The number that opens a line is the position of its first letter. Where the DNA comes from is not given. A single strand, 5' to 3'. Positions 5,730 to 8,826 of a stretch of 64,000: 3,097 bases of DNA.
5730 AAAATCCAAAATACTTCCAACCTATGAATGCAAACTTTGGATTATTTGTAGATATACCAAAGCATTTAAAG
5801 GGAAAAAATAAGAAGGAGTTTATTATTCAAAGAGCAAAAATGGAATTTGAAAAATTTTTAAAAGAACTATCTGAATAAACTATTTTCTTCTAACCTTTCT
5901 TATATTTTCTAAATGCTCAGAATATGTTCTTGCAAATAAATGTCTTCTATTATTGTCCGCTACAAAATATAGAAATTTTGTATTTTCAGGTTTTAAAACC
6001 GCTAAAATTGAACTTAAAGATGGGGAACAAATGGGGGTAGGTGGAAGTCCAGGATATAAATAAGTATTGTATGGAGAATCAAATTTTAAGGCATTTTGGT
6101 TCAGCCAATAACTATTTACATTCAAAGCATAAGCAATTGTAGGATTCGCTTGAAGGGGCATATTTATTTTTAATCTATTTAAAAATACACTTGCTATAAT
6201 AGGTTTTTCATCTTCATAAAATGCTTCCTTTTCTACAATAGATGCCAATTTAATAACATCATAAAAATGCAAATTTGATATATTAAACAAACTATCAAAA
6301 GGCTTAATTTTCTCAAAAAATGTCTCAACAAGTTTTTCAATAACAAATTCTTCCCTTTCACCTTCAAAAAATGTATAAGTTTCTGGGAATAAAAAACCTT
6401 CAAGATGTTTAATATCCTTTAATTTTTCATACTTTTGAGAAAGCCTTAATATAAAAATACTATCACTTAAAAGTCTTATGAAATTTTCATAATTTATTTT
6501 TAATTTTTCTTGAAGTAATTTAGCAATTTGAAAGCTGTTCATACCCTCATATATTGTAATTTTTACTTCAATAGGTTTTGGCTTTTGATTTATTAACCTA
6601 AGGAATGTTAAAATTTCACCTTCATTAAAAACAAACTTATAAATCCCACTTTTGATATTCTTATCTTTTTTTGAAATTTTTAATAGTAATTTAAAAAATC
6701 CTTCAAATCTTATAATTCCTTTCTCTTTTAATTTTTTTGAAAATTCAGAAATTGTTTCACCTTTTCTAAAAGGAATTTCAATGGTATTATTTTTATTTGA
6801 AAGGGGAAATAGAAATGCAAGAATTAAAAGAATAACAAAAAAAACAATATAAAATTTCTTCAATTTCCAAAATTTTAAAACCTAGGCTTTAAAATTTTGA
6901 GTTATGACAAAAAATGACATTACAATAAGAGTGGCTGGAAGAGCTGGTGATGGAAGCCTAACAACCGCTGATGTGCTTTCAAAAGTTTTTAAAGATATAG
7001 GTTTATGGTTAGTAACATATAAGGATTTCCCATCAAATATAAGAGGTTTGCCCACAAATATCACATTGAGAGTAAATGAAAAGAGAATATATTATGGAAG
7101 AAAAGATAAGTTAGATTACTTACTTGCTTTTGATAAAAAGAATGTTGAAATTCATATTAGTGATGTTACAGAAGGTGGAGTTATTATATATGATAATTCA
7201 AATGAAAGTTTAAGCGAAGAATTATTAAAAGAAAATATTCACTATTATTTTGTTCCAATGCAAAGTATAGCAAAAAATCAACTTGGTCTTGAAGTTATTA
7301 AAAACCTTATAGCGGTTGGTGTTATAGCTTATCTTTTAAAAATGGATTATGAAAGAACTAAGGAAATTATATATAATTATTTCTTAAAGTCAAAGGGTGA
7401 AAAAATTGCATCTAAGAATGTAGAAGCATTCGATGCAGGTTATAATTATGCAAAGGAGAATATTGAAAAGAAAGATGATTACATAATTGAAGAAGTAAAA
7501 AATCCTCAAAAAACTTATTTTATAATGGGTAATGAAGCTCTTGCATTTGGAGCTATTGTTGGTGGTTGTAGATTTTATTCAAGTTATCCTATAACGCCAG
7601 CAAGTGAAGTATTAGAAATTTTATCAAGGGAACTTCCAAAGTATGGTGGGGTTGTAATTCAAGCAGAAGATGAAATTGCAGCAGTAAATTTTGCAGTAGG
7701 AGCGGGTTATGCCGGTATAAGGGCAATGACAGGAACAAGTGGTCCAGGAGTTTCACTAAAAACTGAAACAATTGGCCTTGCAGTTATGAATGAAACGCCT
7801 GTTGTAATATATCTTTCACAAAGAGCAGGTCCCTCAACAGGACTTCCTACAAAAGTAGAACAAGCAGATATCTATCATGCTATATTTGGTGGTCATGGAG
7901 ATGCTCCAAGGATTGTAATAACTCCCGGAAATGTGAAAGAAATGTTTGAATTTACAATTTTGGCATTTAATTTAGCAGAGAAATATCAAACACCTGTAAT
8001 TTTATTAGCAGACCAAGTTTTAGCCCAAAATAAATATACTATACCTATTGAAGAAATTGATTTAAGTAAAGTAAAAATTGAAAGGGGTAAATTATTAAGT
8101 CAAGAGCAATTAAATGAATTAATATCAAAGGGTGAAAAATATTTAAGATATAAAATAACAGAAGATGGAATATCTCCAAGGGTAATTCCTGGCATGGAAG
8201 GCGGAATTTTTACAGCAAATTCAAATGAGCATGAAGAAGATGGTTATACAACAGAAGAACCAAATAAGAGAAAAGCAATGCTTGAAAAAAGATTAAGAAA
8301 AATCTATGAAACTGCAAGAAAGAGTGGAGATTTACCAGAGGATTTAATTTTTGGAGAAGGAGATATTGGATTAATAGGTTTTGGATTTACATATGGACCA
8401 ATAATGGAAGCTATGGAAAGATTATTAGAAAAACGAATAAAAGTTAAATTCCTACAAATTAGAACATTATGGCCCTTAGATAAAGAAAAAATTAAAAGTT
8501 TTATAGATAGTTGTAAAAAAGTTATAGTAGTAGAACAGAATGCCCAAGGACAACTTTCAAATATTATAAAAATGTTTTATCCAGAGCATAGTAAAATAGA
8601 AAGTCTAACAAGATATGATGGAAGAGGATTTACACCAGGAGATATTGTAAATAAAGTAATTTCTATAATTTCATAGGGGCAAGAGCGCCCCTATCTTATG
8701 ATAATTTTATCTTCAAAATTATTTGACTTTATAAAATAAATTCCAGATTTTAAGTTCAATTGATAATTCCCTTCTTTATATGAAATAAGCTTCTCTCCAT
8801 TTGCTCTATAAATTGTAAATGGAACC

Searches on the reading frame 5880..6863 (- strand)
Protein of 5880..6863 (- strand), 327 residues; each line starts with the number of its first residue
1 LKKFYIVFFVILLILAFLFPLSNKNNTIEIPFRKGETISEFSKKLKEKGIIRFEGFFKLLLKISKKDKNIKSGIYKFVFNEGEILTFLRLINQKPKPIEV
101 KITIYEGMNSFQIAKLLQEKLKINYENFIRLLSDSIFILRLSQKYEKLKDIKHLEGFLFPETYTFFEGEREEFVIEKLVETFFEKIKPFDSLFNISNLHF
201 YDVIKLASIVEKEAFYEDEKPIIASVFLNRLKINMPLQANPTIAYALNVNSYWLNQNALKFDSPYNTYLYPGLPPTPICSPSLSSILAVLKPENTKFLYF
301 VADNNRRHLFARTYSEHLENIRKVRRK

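Call 50: search_protein_families(library=pfam, proteins=[window:5880-6863:-], max_evalue=0.00001)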
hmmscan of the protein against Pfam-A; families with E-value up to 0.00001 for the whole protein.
window:5880-6863:- (327 aa): 1 family
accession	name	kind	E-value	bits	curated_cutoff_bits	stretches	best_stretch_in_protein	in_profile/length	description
PF02618.21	YceG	-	3.1e-77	260.2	32.4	1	33-323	4-275/275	YceG-like family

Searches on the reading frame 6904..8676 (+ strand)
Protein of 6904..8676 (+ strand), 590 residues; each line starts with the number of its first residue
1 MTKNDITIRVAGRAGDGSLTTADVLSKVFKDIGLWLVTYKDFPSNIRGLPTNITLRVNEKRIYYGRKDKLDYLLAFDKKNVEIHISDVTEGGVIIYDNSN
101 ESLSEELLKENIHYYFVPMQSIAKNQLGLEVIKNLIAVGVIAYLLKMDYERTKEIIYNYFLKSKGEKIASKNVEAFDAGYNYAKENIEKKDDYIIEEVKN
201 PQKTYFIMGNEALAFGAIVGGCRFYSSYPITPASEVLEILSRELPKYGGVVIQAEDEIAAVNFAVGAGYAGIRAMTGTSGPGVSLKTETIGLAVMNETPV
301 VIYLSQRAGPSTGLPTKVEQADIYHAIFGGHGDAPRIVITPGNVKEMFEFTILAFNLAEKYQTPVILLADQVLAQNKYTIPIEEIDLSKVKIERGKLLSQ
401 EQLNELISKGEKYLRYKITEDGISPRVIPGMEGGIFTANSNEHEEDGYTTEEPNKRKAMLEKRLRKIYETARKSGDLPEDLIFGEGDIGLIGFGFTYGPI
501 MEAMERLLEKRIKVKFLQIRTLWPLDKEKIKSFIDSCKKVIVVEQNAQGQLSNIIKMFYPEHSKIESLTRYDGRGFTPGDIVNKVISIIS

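Call 50: search_protein_families(library=pfam, proteins=[window:6904-8676:+], max_evalue=0.00001)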
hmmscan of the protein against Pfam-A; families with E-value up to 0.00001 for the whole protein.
window:6904-8676:+ (590 aa): 4 families
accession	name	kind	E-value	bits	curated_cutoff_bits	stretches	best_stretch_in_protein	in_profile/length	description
PF01855.24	POR_N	-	6.1e-60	203.3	27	1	216-460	2-229/231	Pyruvate flavodoxin/ferredoxin oxidoreductase, thiamine diP-bdg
PF01558.24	POR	-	7e-32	111.4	27.4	1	14-181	1-173/173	Pyruvate ferredoxin/flavodoxin oxidoreductase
PF17147.9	PFOR_II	-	7.8e-11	42.7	27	1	487-581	2-102/102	Pyruvate:ferredoxin oxidoreductase core domain II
PF02780.25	Transketolase_C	-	1.6e-08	34.9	25.9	1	487-548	11-72/124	Transketolase, C-terminal domain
